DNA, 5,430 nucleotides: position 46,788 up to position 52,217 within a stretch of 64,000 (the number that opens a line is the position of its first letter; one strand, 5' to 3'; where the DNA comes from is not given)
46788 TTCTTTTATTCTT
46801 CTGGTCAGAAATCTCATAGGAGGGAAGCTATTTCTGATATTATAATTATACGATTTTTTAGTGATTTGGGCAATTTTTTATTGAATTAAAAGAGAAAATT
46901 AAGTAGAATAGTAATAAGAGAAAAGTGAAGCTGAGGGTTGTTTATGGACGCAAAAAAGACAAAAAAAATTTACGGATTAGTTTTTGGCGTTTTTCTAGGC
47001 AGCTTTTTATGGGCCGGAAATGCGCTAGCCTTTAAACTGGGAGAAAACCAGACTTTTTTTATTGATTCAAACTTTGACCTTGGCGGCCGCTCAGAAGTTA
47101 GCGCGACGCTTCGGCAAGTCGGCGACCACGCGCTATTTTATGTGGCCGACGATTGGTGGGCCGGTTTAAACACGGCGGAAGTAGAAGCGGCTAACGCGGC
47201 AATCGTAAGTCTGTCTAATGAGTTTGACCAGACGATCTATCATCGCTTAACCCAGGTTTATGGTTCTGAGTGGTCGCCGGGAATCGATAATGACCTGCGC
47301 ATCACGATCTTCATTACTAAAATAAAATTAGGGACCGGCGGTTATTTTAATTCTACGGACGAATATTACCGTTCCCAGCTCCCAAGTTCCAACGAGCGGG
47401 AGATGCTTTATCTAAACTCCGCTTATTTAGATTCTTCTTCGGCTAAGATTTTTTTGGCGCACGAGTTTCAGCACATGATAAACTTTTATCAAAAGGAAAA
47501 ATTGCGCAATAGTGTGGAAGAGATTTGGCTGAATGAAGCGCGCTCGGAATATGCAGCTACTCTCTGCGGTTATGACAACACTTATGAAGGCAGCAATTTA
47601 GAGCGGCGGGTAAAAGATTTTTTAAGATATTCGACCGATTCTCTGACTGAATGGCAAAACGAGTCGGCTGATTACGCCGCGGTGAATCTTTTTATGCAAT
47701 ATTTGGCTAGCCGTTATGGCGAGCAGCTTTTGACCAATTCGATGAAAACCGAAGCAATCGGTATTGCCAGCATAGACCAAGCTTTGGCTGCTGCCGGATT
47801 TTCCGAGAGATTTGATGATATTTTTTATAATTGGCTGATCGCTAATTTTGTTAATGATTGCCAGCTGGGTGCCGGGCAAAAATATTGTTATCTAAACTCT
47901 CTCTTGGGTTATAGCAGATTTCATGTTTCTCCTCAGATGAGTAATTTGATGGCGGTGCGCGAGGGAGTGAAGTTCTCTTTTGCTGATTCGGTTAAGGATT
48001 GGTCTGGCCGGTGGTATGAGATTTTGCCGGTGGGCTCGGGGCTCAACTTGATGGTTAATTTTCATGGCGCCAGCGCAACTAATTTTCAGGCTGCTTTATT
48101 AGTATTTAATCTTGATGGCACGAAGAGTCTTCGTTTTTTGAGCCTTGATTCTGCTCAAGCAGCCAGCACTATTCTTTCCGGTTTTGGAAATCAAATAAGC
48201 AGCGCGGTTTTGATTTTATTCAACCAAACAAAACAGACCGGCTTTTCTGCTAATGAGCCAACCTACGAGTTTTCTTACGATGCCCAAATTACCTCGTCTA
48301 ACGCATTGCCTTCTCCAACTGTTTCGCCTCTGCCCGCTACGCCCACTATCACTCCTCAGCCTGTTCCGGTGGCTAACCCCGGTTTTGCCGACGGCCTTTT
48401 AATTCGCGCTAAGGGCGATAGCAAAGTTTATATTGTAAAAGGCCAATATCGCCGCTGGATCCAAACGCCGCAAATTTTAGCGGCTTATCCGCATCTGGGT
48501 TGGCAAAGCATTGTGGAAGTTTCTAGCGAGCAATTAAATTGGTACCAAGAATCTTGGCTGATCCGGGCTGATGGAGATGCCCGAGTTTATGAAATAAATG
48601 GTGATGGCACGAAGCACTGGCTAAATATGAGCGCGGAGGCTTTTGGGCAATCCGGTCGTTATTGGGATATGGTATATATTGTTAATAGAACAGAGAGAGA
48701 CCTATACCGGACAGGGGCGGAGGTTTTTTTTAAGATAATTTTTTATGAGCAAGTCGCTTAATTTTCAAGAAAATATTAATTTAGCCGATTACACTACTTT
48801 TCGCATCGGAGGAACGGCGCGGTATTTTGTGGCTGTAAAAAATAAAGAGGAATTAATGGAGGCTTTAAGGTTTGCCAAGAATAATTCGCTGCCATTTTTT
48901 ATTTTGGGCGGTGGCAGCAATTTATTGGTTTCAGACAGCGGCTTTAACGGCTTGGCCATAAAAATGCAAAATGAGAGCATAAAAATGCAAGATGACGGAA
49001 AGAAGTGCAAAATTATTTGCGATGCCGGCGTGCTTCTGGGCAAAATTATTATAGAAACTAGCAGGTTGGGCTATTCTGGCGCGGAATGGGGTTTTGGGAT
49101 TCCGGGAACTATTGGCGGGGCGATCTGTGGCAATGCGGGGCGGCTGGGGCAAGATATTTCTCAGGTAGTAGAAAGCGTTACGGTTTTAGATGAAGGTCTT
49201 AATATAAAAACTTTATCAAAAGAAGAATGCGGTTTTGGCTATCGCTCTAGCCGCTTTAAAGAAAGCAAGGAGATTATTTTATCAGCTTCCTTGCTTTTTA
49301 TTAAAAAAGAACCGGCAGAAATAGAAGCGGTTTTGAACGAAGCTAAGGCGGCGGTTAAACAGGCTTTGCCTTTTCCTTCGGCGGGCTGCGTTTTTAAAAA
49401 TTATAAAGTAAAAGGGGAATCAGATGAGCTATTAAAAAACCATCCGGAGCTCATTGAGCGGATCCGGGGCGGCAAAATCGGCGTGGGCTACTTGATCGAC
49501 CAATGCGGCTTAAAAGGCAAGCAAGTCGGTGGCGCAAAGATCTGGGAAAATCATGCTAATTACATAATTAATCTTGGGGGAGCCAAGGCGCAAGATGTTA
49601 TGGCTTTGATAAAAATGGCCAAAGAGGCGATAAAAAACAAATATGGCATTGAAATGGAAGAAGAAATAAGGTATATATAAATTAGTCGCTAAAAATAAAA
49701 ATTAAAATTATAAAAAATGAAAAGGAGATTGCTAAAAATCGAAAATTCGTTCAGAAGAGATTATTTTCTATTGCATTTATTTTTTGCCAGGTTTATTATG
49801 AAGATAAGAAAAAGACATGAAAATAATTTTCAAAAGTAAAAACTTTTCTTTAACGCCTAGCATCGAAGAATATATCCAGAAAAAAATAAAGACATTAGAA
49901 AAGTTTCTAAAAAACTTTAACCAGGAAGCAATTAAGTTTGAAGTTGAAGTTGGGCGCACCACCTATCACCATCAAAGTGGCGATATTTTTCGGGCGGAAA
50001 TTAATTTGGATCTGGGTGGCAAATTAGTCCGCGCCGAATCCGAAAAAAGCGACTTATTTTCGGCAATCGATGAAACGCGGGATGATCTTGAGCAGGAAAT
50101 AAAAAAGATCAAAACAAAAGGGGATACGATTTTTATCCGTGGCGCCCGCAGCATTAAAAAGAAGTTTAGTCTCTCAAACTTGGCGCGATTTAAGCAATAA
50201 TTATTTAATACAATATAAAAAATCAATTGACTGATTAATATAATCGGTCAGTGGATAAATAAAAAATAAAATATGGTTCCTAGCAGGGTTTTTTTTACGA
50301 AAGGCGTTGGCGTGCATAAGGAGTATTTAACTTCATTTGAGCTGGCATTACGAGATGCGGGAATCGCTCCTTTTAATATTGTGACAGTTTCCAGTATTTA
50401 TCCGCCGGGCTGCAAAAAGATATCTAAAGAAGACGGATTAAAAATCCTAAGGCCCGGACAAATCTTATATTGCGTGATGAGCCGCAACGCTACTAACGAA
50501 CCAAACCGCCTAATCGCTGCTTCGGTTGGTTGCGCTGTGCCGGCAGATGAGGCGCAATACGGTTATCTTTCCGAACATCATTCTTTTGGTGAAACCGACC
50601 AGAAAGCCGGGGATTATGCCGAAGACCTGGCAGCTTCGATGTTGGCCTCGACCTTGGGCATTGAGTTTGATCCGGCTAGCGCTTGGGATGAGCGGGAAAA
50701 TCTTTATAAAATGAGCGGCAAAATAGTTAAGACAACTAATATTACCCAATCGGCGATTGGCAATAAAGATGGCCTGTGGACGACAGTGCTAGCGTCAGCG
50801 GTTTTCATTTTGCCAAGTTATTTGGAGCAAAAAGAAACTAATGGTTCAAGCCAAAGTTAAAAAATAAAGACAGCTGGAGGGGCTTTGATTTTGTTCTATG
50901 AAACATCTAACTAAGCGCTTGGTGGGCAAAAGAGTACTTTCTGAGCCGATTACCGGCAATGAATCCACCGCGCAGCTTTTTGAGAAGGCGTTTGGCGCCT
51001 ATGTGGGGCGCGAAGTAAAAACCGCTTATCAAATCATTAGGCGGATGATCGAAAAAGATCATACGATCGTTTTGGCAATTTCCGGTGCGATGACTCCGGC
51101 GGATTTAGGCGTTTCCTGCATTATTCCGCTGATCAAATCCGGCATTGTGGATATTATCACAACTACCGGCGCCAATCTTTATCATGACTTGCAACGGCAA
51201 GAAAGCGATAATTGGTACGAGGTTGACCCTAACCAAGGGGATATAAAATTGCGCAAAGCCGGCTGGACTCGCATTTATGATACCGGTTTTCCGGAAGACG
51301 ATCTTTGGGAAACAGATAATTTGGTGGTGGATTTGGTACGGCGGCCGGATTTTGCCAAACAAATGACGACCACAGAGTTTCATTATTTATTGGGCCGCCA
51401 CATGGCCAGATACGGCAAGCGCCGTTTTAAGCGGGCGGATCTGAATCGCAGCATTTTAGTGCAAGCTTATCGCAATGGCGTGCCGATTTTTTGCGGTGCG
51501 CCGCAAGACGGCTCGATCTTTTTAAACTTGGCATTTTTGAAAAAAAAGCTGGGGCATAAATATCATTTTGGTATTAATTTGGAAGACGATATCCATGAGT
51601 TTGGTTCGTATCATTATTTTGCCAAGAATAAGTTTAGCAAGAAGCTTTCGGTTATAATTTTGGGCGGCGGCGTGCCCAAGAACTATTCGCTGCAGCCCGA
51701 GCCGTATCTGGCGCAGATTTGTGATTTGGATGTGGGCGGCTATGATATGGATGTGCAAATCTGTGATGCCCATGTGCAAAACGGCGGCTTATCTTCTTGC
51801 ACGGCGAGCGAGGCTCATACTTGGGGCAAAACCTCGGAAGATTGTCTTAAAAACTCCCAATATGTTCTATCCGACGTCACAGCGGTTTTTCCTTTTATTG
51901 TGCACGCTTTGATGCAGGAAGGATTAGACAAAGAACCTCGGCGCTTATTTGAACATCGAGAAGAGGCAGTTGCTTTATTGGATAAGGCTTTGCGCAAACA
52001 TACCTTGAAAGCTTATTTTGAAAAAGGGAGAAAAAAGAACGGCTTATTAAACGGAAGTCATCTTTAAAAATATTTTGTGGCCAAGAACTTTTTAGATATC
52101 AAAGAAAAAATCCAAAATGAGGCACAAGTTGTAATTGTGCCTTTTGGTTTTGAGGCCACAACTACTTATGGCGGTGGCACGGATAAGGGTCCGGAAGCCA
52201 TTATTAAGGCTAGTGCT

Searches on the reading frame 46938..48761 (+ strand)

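Call 22: search_protein_families(library=pfam, proteins=[window:46938-48761:+], max_evalue=0.0001)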
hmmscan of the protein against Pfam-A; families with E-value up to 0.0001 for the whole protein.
window:46938-48761:+ (607 aa): 1 family
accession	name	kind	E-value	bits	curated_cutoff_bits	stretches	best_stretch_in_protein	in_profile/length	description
PF10460.15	Peptidase_M30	-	8.4e-05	21.8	25.8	0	86-302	37-285/369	Peptidase M30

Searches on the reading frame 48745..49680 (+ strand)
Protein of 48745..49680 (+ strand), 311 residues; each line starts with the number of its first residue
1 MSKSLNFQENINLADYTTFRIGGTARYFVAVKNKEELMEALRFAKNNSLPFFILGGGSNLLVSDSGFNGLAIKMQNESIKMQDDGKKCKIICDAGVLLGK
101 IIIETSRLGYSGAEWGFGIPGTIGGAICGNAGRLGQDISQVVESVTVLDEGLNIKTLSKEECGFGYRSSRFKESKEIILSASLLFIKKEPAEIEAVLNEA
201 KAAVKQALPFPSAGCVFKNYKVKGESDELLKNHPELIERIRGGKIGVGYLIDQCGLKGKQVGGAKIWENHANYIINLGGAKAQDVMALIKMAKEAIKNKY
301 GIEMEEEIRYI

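Call 77: search_protein_families(library=pfam, proteins=[window:48745-49680:+], max_evalue=0.001)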
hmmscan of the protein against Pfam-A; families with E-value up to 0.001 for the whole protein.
window:48745-49680:+ (311 aa): 2 families
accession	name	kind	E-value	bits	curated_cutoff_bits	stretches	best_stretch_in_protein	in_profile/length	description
PF02873.21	MurB_C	-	1.2e-25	90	27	1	200-311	12-99/99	UDP-N-acetylenolpyruvoylglucosamine reductase, C-terminal domain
PF01565.28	FAD_binding_4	-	4e-19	69.1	26.4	1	26-150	2-131/139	FAD binding domain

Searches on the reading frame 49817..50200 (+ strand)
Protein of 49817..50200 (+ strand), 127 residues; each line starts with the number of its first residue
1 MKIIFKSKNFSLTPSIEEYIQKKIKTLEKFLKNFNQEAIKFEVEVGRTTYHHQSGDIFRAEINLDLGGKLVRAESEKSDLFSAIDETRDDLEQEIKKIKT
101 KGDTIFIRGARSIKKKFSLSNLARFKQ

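Call 77: search_protein_families(library=pfam, proteins=[window:49817-50200:+], max_evalue=0.001)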
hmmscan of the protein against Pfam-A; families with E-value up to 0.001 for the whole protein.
window:49817-50200:+ (127 aa): 1 family
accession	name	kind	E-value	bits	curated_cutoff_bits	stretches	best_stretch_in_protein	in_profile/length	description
PF02482.25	Ribosomal_S30AE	-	1.3e-18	67.9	23.7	1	3-101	1-86/88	Sigma 54 modulation protein / S30EA ribosomal protein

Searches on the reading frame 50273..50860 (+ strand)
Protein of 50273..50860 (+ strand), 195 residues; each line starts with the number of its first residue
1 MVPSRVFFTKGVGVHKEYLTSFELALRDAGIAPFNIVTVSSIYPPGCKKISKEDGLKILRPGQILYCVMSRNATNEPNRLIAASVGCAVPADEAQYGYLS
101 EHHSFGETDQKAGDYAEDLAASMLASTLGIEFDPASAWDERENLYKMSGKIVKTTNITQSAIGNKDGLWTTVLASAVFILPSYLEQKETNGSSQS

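Call 77: search_protein_families(library=pfam, proteins=[window:50273-50860:+], max_evalue=0.001)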
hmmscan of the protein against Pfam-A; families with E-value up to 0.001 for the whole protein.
window:50273-50860:+ (195 aa): 1 family
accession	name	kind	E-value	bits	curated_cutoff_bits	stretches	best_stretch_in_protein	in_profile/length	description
PF01862.21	PvlArgDC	-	1e-62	211.3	22.7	1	2-179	1-161/161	Pyruvoyl-dependent arginine decarboxylase (PvlArgDC)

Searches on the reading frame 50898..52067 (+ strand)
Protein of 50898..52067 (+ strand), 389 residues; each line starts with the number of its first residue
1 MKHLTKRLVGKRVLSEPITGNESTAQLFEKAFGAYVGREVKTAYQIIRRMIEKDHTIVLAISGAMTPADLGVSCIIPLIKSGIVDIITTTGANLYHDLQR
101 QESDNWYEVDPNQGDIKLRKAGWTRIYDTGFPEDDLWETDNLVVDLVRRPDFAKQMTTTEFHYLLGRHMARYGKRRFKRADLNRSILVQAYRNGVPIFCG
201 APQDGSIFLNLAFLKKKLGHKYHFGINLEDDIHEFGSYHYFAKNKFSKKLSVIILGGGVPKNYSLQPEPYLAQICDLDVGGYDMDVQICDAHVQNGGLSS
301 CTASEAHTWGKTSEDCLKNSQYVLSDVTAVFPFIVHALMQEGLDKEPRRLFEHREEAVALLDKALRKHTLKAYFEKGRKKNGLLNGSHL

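Call 22: search_protein_families(library=pfam, proteins=[window:50898-52067:+], max_evalue=0.0001)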
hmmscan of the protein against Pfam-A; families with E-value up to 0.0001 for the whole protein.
window:50898-52067:+ (389 aa): 1 family
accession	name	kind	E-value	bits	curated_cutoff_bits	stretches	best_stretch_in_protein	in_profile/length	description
PF01916.23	DS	-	9.4e-59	199.5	27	1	34-337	10-287/288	Deoxyhypusine synthase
